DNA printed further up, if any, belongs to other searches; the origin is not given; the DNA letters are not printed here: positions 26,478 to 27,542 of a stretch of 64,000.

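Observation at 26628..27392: Full-length AccD homologue whose catalytic glycine motifs are all replaced (candidate pseudoenzyme)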

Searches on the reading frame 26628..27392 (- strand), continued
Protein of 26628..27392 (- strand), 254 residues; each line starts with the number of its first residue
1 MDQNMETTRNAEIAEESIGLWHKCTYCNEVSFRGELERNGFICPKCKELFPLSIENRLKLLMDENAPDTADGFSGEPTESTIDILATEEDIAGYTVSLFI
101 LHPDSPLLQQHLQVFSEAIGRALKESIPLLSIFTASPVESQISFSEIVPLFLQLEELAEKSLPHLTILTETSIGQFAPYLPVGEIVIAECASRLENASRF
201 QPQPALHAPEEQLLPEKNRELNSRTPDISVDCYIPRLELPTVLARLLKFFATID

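Call 32: find_encoding_contigs(protein=P0260, flank=8000, max_places=1)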
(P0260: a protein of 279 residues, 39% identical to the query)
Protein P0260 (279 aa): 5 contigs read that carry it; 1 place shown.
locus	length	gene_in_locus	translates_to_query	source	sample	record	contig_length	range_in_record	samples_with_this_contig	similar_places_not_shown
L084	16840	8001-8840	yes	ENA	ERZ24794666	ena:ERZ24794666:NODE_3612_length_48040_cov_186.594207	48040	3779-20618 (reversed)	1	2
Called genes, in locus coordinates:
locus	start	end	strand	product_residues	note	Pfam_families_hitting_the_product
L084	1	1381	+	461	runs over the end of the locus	PF00890:FAD_binding_2 (weak), PF03486:HI0933_like (faint), PF07992:Pyr_redox_2, PF12831:FAD_oxidored (weak), PF13738:Pyr_redox_3, PF00070:Pyr_redox, PF02852:Pyr_redox_dim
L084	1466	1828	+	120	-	-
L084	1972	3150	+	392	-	PF07894:SACK1 (faint), PF13091:PLDc_2, PF00614:PLDc (faint), PF13091:PLDc_2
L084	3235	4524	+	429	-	PF01385:OrfB_IS605, PF07282:Cas12f1-like_TNB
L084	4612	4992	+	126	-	PF03069:FmdA_AmdA (weak)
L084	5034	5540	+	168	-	PF03069:FmdA_AmdA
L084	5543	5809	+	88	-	PF06182:ABC2_membrane_6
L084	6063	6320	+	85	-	-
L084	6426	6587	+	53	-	-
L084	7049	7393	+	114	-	PF01740:STAS, PF13466:STAS_2 (weak)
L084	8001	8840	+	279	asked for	PF17848:Zn_ribbon_ACC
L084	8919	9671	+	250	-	PF00483:NTP_transferase, PF12804:NTP_transf_3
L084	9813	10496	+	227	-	-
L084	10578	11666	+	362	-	PF00288:GHMP_kinases_N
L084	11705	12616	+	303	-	PF00483:NTP_transferase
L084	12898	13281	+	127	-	PF13474:SnoaL_3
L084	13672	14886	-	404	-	PF00462:Glutaredoxin, PF13417:GST_N_3 (weak), PF00890:FAD_binding_2 (faint), PF03486:HI0933_like (faint), PF07992:Pyr_redox_2, PF13738:Pyr_redox_3, PF00070:Pyr_redox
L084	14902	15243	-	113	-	-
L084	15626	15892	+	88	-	-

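Call 33: find_encoding_contigs(protein=P0108, flank=8000, max_places=1)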
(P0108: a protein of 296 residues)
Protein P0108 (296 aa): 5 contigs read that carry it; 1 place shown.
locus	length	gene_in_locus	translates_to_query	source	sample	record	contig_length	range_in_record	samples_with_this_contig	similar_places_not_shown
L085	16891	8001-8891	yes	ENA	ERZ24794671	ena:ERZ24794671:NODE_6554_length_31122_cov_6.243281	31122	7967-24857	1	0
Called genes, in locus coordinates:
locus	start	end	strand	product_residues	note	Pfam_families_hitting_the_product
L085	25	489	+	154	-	-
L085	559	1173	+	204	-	PF01066:CDP-OH_P_transf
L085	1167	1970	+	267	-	PF01113:DapB_N, PF05173:DapB_C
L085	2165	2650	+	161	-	PF02527:GidB, PF13847:Methyltransf_31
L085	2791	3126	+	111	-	PF01740:STAS, PF13466:STAS_2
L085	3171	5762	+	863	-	PF02743:dCache_1, PF00672:HAMP, PF00989:PAS, PF08448:PAS_4 (weak), PF13188:PAS_8, PF13426:PAS_9 (weak), PF00512:HisKA, PF02518:HATPase_c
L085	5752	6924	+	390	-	PF00072:Response_reg, PF07228:SpoIIE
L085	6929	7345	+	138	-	PF13581:HATPase_c_2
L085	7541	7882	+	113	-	PF01740:STAS, PF13466:STAS_2 (weak)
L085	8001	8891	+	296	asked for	PF17848:Zn_ribbon_ACC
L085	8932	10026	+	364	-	PF00557:Peptidase_M24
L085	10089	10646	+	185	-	PF05685:Uma2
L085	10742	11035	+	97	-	PF02604:PhdYeFM_antitox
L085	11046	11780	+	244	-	PF02633:Creatininase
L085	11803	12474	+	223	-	PF06888:Put_Phosphatase, PF12710:HAD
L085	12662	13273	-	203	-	PF01171:ATP_bind_3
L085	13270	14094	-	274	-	PF01261:AP_endonuc_2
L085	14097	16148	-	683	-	-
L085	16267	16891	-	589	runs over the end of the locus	PF00963:Cohesin, PF18962:Por_Secre_tail (faint), PF00963:Cohesin, PF13860:FlgD_ig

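Call 34: find_encoding_contigs(protein=P0105, flank=8000, max_places=1)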
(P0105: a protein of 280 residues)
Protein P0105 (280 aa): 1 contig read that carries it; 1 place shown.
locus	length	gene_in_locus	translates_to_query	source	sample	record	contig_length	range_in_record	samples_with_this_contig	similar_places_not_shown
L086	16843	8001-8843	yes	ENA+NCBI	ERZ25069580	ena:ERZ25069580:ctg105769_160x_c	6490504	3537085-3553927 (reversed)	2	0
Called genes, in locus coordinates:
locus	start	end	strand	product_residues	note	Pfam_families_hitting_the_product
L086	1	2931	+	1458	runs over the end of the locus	PF23598:LRR_14 (faint), PF23952:LRR_EndoS (faint), PF00560:LRR_1 (faint), PF12799:LRR_4, PF13855:LRR_8 (weak), PF00963:Cohesin, PF00404:Dockerin_1, PF13860:FlgD_ig (weak), +1 more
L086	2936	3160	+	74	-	-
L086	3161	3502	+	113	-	PF01740:STAS, PF13466:STAS_2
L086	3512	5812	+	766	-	PF02743:dCache_1 (weak), PF08448:PAS_4 (faint), PF00672:HAMP, PF00989:PAS, PF13596:PAS_10, PF00512:HisKA, PF02518:HATPase_c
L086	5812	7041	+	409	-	PF00072:Response_reg, PF07228:SpoIIE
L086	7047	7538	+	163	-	PF13581:HATPase_c_2, PF02518:HATPase_c (faint)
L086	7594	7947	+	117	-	PF01740:STAS, PF13466:STAS_2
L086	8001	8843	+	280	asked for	PF17848:Zn_ribbon_ACC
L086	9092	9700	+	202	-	-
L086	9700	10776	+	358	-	PF17170:DUF5128 (faint), PF08450:SGL (faint), PF25021:TEN_NHL (faint), PF01436:NHL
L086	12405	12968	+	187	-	PF07638:Sigma70_ECF (faint), PF04542:Sigma70_r2, PF08281:Sigma70_r4_2, PF04545:Sigma70_r4 (weak)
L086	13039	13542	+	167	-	-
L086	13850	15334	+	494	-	-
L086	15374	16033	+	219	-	PF04542:Sigma70_r2, PF08281:Sigma70_r4_2, PF04545:Sigma70_r4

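Call 35: find_encoding_contigs(protein=P0125, flank=8000, max_places=1)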
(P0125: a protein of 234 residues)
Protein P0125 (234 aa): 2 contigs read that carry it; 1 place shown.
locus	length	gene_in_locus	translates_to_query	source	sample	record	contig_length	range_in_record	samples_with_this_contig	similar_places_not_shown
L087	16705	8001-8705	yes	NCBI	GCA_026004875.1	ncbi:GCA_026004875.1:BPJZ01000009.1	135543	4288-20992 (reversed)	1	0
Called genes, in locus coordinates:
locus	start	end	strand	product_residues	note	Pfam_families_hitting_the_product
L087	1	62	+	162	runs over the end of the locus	PF00364:Biotin_lipoyl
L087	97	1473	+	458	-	PF00289:Biotin_carb_N, PF02786:CPSase_L_D2, PF07478:Dala_Dala_lig_C, PF02222:ATP-grasp (weak), PF02785:Biotin_carb_C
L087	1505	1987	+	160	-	-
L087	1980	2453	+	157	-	PF02700:PurS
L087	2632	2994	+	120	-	PF01740:STAS, PF13466:STAS_2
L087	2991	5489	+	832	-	PF02743:dCache_1 (weak), PF00672:HAMP, PF00989:PAS (weak), PF08448:PAS_4, PF13188:PAS_8 (weak), PF13426:PAS_9 (weak), PF00512:HisKA, PF02518:HATPase_c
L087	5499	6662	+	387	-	PF00072:Response_reg, PF07228:SpoIIE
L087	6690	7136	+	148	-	PF13581:HATPase_c_2, PF02518:HATPase_c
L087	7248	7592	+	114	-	PF01740:STAS, PF13466:STAS_2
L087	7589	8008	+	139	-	PF01740:STAS, PF13466:STAS_2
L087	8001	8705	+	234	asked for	PF17848:Zn_ribbon_ACC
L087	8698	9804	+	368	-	PF00005:ABC_tran, PF02463:SMC_N (weak), PF13304:AAA_21 (faint), PF17912:OB_MalK, PF08402:TOBE_2, PF03459:TOBE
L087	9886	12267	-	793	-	PF03030:H_PPase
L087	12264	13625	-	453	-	PF08245:Mur_ligase_M, PF02875:Mur_ligase_C, PF27239:FOL3_C (weak)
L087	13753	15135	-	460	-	PF01547:SBP_bac_1, PF13416:SBP_bac_8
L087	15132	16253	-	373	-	PF00005:ABC_tran, PF13304:AAA_21 (faint)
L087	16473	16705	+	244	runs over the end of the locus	PF05721:PhyH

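Call 36: find_encoding_contigs(protein=P0111, flank=8000, max_places=1)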
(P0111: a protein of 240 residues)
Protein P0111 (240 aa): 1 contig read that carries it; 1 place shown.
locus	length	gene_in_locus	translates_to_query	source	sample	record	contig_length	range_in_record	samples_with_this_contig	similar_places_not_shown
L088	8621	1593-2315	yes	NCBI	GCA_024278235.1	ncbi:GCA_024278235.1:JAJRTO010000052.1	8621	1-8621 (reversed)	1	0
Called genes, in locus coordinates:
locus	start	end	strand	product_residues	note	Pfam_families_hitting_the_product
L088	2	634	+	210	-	?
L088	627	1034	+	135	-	PF13581:HATPase_c_2, PF02518:HATPase_c (faint)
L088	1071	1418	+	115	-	PF01740:STAS, PF13466:STAS_2 (weak)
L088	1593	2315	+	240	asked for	PF17848:Zn_ribbon_ACC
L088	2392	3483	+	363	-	PF00005:ABC_tran, PF02463:SMC_N (faint), PF17912:OB_MalK, PF08402:TOBE_2 (weak)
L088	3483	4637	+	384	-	PF10509:GalKase_gal_bdg, PF00288:GHMP_kinases_N, PF08544:GHMP_kinases_C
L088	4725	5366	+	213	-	-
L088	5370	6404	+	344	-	PF08450:SGL (faint), PF24684:Vgb_lyase (faint), PF25021:TEN_NHL (faint), PF01436:NHL (weak), PF17170:DUF5128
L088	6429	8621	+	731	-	?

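Call 37: find_encoding_contigs(protein=P0346, flank=6000, max_places=2)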
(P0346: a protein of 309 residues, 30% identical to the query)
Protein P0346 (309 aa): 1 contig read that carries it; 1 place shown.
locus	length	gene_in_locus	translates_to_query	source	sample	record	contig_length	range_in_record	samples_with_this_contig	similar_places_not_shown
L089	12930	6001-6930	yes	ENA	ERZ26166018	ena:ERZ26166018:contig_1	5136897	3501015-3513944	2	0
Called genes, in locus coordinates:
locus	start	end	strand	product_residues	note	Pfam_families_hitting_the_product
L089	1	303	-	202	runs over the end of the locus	PF04542:Sigma70_r2, PF08281:Sigma70_r4_2, PF04545:Sigma70_r4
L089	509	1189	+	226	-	PF01168:Ala_racemase_N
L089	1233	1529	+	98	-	PF02325:CCB3_YggT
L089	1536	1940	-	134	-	-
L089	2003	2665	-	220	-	PF10502:Peptidase_S26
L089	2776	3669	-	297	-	PF00480:ROK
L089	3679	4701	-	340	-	PF00814:TsaD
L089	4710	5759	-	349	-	PF01008:IF-2B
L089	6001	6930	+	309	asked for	PF17848:Zn_ribbon_ACC, PF01039:Carboxyl_trans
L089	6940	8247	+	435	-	PF08245:Mur_ligase_M, PF02875:Mur_ligase_C, PF27239:FOL3_C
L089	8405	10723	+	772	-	PF19838:LptD_2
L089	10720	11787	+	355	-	PF00483:NTP_transferase, PF12804:NTP_transf_3 (weak), PF25084:LbH_EIF2B (weak), PF25087:GMPPB_C (faint)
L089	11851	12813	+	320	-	PF01073:3Beta_HSD (weak), PF01370:Epimerase, PF02719:Polysacc_synt_2, PF04321:RmlD_sub_bind, PF16363:GDP_Man_Dehyd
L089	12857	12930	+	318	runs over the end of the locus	PF01073:3Beta_HSD, PF01370:Epimerase, PF04321:RmlD_sub_bind, PF16363:GDP_Man_Dehyd, PF02719:Polysacc_synt_2, PF07993:NAD_binding_4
